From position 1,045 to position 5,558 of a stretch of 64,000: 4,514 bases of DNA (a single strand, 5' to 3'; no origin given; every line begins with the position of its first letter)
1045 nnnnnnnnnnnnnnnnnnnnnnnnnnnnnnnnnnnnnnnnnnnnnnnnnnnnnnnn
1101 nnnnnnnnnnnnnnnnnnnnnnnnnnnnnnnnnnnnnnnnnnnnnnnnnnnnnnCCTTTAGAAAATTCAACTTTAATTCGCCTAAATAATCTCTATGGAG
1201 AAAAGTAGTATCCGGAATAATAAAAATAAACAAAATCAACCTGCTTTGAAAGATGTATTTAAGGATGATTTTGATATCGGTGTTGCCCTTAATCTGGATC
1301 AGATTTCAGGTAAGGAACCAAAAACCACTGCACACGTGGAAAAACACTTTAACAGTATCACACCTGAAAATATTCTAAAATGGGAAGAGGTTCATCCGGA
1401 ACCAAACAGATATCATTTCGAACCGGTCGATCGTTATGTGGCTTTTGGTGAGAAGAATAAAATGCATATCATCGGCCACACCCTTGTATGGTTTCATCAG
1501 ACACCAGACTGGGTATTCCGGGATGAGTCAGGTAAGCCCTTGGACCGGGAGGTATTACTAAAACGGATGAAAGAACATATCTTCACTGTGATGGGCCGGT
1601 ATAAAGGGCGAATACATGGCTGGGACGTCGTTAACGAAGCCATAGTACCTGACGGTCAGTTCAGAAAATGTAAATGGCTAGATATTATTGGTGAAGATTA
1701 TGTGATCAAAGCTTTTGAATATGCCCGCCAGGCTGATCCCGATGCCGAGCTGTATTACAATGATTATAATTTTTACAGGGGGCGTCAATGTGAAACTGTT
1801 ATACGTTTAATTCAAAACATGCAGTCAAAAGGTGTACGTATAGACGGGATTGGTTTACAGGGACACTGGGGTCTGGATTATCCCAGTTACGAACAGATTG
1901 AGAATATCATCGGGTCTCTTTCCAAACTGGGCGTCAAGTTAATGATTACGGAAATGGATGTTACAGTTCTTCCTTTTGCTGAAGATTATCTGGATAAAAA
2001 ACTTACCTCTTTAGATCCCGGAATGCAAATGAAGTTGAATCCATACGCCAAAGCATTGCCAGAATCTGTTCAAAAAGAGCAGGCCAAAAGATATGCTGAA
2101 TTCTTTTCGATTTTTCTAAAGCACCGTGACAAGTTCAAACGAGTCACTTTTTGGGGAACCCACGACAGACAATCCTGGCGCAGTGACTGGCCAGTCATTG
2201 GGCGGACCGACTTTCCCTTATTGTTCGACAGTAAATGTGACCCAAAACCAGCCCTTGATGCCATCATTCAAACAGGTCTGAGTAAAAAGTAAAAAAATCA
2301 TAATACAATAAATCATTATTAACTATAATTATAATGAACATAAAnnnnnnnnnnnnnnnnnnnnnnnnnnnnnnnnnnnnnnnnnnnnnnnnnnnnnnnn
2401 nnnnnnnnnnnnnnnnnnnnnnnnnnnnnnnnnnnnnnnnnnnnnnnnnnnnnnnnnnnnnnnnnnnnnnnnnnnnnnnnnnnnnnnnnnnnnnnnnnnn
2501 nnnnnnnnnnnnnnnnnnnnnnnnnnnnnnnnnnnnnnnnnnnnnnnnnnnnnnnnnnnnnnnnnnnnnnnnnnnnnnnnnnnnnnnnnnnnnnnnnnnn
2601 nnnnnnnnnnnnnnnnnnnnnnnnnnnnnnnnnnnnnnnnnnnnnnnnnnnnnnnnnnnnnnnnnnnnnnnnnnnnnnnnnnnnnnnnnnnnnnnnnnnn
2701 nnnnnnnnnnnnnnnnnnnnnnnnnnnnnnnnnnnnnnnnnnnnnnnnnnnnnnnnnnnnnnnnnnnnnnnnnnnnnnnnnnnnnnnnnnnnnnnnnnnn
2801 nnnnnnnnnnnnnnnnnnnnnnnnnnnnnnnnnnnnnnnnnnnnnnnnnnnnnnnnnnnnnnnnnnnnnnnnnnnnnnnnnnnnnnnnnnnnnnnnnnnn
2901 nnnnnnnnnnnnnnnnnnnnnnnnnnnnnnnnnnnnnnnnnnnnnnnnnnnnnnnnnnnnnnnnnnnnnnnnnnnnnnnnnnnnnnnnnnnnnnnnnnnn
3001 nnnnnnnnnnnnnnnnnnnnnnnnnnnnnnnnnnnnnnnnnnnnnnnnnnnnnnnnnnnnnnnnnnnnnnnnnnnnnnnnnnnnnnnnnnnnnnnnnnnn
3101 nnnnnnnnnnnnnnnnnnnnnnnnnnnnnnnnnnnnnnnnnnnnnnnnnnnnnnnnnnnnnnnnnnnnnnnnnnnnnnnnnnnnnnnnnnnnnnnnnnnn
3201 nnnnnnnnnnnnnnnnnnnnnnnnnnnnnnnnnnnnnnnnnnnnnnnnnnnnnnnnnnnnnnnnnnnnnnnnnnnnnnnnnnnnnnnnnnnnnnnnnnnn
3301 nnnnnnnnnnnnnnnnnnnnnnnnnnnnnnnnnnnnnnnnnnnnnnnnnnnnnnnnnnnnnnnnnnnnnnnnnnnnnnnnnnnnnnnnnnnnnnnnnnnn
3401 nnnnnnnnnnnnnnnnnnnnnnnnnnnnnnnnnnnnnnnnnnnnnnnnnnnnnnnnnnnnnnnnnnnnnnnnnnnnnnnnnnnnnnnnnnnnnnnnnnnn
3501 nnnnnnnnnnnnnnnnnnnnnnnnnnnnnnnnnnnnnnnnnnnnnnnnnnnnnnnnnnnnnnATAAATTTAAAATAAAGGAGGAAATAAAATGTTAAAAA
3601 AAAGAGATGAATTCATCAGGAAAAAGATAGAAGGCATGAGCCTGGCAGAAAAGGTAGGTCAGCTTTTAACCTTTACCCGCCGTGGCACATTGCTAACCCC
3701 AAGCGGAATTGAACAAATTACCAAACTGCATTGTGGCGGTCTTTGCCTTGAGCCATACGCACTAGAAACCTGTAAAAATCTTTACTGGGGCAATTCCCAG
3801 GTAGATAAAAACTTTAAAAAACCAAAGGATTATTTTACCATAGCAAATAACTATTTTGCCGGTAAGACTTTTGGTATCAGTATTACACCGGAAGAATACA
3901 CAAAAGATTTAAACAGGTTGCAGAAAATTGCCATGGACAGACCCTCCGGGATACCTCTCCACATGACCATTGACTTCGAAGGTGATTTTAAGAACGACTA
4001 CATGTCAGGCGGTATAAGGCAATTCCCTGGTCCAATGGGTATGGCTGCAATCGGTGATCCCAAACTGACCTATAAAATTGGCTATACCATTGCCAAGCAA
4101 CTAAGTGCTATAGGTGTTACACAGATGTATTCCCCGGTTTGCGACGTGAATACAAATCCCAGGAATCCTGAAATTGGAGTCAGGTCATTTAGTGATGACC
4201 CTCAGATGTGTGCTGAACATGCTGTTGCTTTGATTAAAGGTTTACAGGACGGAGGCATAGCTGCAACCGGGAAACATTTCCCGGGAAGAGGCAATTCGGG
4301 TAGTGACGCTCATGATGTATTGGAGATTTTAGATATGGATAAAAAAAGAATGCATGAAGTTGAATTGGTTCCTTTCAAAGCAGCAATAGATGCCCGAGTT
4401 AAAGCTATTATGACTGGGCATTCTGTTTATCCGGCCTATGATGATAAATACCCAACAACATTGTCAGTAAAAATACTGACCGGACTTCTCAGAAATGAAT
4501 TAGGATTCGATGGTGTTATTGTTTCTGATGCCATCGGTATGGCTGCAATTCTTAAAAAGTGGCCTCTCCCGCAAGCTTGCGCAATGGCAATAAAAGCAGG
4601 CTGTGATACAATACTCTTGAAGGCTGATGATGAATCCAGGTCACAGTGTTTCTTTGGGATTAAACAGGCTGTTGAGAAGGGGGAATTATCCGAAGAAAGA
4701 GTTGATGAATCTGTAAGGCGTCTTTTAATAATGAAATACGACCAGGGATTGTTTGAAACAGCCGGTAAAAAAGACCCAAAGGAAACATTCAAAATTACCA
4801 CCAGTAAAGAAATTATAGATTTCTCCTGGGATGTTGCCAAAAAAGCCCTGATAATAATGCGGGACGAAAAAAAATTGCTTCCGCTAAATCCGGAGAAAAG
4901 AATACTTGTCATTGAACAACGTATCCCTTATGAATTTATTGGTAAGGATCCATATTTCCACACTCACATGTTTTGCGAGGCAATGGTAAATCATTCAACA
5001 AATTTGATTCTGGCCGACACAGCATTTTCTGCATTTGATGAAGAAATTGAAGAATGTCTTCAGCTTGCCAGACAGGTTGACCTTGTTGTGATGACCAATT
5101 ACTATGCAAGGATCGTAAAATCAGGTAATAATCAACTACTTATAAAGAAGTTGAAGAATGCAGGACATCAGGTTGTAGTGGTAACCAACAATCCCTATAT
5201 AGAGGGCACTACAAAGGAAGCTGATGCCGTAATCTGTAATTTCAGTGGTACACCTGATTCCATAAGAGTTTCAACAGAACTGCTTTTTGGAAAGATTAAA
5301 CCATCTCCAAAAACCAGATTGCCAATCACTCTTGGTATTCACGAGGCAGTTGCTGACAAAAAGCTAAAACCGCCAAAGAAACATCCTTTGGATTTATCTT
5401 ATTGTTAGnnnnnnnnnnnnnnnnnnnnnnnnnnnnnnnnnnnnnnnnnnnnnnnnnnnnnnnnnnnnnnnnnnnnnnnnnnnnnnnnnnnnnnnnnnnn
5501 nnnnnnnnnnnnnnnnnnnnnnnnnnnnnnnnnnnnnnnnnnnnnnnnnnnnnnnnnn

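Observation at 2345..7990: Cytoplasmic PfkB kinase - atypical GH3 - divergent GH116 cassette inside a xylan locus: possible undescribed sugar catabolic route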

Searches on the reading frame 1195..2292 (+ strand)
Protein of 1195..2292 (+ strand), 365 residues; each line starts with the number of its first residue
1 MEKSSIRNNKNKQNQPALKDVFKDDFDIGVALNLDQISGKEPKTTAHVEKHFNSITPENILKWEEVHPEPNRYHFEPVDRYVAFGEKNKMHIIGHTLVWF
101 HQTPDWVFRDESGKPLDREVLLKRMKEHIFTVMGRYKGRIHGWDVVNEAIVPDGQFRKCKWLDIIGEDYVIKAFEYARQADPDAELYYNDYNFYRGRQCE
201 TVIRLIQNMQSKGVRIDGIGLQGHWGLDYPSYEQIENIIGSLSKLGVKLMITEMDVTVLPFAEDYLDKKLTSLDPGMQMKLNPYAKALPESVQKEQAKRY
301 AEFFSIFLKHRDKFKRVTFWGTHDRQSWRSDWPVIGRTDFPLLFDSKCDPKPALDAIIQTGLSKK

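Call 4: search_protein_families(library=pfam, proteins=[window:1195-2292:+], max_evalue=0.01)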
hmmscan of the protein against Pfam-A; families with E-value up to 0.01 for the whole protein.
window:1195-2292:+ (365 aa): 1 family
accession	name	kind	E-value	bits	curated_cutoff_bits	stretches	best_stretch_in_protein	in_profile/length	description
PF00331.26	Glyco_hydro_10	-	8.9e-99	331.1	22.1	1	18-359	2-310/311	Glycosyl hydrolase family 10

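Call 5: search_protein_families(library=ncbifam, proteins=[window:1195-2292:+], max_evalue=0.01)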
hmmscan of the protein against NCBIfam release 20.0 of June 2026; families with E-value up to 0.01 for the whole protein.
window:1195-2292:+ (365 aa): 1 family
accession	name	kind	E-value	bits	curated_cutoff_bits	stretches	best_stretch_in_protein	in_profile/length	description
NF041944.1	Xylase_Ferestase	equivalog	1.7e-73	248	1200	1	18-356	2-333/694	bifunctional endo-1,4-beta-xylanase/feruloyl esterase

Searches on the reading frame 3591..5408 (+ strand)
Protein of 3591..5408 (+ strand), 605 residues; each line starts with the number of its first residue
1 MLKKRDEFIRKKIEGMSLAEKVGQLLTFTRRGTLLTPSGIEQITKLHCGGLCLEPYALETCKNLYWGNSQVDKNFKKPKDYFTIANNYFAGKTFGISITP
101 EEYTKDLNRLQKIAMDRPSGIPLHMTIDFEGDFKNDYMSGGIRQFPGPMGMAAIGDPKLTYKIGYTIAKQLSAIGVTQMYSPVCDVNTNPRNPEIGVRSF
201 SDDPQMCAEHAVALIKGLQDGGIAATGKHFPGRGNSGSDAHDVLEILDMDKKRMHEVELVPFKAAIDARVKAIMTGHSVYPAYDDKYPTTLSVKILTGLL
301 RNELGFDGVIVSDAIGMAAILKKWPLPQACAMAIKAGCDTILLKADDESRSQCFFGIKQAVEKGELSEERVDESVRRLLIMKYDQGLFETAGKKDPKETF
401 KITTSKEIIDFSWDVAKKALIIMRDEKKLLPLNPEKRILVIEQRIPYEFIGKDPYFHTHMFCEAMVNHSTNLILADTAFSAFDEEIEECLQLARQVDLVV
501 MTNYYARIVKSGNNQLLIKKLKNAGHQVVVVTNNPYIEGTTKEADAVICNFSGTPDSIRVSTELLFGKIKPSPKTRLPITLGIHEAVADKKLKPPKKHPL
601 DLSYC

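Call 4: search_protein_families(library=pfam, proteins=[window:3591-5408:+], max_evalue=0.01)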
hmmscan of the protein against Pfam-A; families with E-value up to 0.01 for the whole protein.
window:3591-5408:+ (605 aa): 2 families
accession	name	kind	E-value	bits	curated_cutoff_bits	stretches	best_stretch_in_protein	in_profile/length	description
PF00933.27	Glyco_hydro_3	-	1.6e-76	258.2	27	1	93-379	33-314/316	Glycosyl hydrolase family 3 N terminal domain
PF01915.27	Glyco_hydro_3_C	-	7.6e-08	33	31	1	422-585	3-173/200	Glycosyl hydrolase family 3 C-terminal domain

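Call 5: search_protein_families(library=ncbifam, proteins=[window:3591-5408:+], max_evalue=0.01)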
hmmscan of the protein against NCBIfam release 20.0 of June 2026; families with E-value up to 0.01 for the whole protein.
window:3591-5408:+ (605 aa): 8 families
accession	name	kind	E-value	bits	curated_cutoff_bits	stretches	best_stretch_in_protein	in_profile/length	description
NF003740.0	PRK05337.1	equivalog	5.8e-43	147.3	207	1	158-359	98-296/340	beta-N-acetylhexosaminidase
NF052331.1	Bet13-16Glucosase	equivalog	1.5e-40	139.1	1330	1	140-436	91-383/750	exo-beta-d-1,3/1,6-glucosidase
NF052329.1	XyloArabinsidase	equivalog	1.4e-39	135.8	1050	1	144-441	110-398/750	beta-xylosidase/alpha-l-arabinosidase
NF041579.1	betaxyl_Flavo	equivalog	4e-36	124.5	1350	1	143-436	83-381/716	beta-xylosidase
NF041776.1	xylosidase_Xyl3A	equivalog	1.2e-30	106.1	1250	1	176-441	112-379/846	xylan 1,4-beta-xylosidase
NF011678.0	PRK15098.1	equivalog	3e-30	105.3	666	1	133-441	108-416/765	beta-glucosidase BglX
NF052330.1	BetGlucosiCelf0468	equivalog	1.2e-27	96.5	1300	1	144-437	56-335/817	beta-d-glucosidase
NF041610.1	alph_arabinopyran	equivalog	5.1e-17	61.3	1300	1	144-442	60-328/738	exo-alpha-(1->6)-L-arabinopyranosidase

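Call 22: search_solved_structures(query=window:3591-5408:+, max_evalue=1e-20, show_alignments=2)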
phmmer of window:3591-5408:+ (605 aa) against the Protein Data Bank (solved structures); distinct sequences matched with E-value up to 1e-20: 44.
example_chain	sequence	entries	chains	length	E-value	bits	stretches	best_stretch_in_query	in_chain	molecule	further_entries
6k5j_A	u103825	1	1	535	1.1e-68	235.2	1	100-581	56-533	GH3 beta-N-acetylglucosaminidase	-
3bmx_A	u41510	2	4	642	4.5e-62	213.4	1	118-447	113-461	Uncharacterized lipoprotein ybbD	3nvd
3lk6_A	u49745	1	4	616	1.9e-61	211.4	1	117-448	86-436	Lipoprotein ybbD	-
4gyj_A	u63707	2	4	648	2.3e-61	211.1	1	118-447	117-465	Uncharacterized lipoprotein ybbD | Glycoside Hydrolase NagZ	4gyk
4zm6_A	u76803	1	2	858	5.5e-53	183.4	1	98-588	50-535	N-acetyl-beta-D glucosaminidase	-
3sql_A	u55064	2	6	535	7.9e-50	173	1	120-380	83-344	Glycosyl hydrolase family 3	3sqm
3tev_A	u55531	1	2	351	3.5e-43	151.1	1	146-367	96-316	Glycosyl hyrolase, family 3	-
3wo8_A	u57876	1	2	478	7.6e-38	133.4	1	130-378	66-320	Beta-N-acetylglucosaminidase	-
7zb3_A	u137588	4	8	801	6e-35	123.9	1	94-441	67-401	Beta-xylosidase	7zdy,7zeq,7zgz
8c7f_A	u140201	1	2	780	2.5e-34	121.8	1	94-441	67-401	Xylosidase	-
5bza_A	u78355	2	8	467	3.6e-34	121.3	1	142-376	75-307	Beta-N-acetylhexosaminidase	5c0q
5vqd_A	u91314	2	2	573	2.1e-33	118.8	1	115-441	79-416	Beta-glucoside phosphorylase BglX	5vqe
7vi6_A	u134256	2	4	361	2.5e-31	111.9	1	127-344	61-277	Beta-N-acetylhexosaminidase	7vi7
5bu9_A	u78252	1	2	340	6.4e-29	104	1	112-381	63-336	Beta-N-acetylhexosaminidase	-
5g1m_A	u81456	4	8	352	2.7e-28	101.9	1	125-349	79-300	BETA-HEXOSAMINIDASE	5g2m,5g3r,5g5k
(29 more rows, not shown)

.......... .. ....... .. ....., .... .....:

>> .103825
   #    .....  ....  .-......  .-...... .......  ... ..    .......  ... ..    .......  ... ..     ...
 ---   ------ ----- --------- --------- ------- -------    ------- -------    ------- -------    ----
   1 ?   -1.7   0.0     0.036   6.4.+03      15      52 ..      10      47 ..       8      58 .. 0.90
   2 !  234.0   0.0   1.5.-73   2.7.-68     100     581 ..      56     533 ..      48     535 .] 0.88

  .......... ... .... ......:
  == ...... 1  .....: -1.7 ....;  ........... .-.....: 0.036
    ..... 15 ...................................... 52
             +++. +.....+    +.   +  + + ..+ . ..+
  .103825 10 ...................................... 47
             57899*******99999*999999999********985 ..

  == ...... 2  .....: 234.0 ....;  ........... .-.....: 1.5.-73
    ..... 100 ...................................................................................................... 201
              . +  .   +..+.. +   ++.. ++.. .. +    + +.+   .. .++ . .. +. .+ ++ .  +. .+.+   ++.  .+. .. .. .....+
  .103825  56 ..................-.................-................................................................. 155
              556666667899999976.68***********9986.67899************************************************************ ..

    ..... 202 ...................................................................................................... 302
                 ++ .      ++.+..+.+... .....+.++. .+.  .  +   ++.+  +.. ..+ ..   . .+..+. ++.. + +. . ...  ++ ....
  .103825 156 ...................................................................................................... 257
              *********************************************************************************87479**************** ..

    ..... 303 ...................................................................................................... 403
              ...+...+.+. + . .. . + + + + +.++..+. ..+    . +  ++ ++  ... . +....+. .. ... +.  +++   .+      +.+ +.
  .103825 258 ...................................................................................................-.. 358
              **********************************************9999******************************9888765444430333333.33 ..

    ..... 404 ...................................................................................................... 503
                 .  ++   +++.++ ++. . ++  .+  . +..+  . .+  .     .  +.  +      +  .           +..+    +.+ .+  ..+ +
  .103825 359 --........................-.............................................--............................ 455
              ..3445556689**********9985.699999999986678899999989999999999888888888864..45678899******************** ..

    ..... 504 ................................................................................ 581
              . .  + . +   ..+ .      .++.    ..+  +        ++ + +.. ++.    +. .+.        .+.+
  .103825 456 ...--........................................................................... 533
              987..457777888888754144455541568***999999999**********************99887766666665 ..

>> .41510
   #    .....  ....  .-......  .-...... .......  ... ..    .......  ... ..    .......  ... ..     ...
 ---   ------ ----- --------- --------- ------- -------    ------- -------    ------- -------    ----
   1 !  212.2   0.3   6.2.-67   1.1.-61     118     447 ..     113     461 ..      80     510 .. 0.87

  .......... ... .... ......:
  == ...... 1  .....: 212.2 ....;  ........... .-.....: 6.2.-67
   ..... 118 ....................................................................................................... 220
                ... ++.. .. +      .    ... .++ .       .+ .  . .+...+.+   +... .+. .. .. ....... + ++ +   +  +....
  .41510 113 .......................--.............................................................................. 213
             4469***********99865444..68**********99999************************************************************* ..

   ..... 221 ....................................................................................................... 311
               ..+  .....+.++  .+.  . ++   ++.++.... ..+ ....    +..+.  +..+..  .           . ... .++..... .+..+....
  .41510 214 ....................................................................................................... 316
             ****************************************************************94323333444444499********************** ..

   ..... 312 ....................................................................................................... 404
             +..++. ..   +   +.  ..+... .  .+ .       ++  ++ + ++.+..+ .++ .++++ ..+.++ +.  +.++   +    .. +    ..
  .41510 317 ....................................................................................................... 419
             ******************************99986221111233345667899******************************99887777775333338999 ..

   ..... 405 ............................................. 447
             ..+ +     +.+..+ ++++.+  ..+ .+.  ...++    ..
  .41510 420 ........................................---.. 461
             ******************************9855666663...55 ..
